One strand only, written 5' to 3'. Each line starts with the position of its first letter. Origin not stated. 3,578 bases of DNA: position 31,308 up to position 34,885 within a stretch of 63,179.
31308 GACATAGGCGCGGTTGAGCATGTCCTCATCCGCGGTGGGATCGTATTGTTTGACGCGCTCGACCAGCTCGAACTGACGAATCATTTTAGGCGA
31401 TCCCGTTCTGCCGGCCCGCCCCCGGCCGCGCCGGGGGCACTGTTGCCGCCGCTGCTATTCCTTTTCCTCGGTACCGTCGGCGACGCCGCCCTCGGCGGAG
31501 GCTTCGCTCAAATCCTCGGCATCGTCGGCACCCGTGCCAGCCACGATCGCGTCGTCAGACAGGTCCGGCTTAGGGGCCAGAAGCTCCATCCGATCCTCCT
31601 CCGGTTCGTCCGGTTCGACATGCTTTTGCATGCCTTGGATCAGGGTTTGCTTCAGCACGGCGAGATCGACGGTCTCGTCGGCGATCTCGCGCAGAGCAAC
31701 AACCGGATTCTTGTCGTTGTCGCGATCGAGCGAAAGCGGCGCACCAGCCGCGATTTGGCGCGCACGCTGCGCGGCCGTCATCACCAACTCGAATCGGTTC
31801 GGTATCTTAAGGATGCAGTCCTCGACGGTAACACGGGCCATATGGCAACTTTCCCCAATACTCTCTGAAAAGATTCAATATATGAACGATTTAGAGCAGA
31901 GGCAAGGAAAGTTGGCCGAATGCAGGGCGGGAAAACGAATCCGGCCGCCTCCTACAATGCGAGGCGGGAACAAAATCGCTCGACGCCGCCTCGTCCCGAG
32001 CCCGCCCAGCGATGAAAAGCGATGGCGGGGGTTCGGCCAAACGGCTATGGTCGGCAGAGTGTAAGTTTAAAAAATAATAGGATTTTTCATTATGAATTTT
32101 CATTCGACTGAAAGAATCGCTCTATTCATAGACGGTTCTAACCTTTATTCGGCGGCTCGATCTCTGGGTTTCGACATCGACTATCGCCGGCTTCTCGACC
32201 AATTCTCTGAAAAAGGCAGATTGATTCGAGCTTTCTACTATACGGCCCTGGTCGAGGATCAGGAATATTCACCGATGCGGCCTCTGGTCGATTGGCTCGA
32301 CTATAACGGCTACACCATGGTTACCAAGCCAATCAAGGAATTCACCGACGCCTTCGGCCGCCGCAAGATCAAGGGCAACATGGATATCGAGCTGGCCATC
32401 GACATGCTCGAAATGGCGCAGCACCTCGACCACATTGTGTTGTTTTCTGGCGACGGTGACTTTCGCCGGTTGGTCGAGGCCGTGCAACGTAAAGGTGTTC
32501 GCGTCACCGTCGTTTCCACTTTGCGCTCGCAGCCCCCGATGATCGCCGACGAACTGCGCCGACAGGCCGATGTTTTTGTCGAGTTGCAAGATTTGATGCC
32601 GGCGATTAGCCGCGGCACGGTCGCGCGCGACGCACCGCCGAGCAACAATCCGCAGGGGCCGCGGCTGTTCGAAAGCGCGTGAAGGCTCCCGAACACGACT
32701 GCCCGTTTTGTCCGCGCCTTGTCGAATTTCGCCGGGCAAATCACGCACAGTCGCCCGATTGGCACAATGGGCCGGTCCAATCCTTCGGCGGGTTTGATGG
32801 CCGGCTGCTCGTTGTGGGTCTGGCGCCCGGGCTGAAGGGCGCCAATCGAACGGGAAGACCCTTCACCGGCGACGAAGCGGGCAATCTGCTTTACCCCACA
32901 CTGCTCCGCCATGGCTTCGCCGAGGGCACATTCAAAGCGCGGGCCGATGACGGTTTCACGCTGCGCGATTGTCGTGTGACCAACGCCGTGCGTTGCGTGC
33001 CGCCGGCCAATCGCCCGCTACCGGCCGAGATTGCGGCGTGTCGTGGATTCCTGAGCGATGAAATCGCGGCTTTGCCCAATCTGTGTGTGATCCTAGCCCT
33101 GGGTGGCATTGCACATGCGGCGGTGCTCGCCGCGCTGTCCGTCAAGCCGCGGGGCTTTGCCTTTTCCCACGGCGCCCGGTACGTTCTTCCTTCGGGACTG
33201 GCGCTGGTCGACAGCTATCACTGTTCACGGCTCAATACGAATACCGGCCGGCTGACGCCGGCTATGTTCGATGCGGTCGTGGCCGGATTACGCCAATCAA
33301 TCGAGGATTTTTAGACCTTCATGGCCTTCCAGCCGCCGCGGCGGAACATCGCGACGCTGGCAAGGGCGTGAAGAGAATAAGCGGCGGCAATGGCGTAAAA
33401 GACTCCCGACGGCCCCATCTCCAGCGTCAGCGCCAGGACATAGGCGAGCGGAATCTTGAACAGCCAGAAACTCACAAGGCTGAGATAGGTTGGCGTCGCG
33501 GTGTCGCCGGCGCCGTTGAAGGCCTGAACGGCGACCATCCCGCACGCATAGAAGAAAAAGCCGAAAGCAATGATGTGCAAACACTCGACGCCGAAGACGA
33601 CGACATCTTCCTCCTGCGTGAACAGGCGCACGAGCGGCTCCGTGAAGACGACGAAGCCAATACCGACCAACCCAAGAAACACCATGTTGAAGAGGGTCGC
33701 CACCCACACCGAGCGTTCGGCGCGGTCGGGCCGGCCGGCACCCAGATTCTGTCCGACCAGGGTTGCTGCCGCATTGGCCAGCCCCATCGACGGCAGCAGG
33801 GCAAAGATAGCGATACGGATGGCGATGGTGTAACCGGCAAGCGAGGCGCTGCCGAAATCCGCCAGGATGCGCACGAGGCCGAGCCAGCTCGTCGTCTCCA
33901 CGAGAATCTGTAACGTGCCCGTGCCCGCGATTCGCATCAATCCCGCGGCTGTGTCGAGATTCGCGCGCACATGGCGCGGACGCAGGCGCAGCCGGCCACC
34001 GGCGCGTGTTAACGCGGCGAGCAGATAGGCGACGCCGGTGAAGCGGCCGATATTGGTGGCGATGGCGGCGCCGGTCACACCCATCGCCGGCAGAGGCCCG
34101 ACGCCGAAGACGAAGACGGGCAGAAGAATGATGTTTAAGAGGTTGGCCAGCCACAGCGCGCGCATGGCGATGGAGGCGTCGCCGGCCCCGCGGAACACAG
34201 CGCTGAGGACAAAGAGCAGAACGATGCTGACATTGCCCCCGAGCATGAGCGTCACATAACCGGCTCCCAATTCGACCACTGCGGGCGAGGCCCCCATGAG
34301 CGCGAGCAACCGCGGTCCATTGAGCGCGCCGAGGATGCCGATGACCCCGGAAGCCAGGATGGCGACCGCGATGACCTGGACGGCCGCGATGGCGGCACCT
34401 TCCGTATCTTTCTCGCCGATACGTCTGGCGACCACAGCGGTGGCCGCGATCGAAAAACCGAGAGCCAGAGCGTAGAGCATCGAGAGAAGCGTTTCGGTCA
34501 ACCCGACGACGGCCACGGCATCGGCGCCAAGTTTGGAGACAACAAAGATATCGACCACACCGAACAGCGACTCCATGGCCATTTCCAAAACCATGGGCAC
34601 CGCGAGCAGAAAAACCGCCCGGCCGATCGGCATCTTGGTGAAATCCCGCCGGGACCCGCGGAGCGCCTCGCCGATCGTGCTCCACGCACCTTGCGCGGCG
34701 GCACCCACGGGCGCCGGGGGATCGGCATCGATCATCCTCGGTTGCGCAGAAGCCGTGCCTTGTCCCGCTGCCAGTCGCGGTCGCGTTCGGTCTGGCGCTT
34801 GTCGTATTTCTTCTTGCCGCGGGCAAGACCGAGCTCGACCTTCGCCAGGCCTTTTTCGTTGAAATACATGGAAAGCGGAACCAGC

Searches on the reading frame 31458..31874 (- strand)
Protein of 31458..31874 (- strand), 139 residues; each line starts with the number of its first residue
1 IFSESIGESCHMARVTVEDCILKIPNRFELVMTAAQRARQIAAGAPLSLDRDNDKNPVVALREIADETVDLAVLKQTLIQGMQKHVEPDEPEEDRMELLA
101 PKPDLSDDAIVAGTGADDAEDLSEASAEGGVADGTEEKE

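Call 30: search_protein_families(library=pfam, proteins=[window:31458-31874:-], max_evalue=0.01)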
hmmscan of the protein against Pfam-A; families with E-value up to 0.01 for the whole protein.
window:31458-31874:- (139 aa): 1 family
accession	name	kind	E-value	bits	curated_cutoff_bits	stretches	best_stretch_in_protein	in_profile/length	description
PF01192.27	RNA_pol_Rpb6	-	5.1e-17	62.1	26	1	19-70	1-52/53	RNA polymerase Rpb6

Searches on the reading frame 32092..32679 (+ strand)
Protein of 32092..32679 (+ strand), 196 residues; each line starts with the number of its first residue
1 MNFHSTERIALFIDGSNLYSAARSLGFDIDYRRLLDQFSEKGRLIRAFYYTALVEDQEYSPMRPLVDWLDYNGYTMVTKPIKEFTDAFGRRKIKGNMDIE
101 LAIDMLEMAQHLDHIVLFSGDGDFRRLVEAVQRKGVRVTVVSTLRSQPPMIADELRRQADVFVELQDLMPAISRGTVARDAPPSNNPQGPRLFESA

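Call 42: search_protein_families(library=pfam, proteins=[window:32092-32679:+], max_evalue=0.001)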
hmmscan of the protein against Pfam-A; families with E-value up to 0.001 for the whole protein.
window:32092-32679:+ (196 aa): 1 family
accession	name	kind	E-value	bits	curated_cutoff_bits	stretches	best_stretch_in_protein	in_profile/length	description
PF01936.24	NYN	-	7.6e-42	143.7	24.2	1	8-165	1-144/145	NYN domain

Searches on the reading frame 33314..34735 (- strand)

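Call 42: search_protein_families(library=pfam, proteins=[window:33314-34735:-], max_evalue=0.001)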
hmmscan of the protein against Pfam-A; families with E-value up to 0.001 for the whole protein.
window:33314-34735:- (474 aa): 1 family
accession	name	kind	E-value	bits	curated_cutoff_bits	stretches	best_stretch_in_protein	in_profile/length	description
PF01554.23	MatE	-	1.3e-61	207.4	24.9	2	279-433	8-161/161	MatE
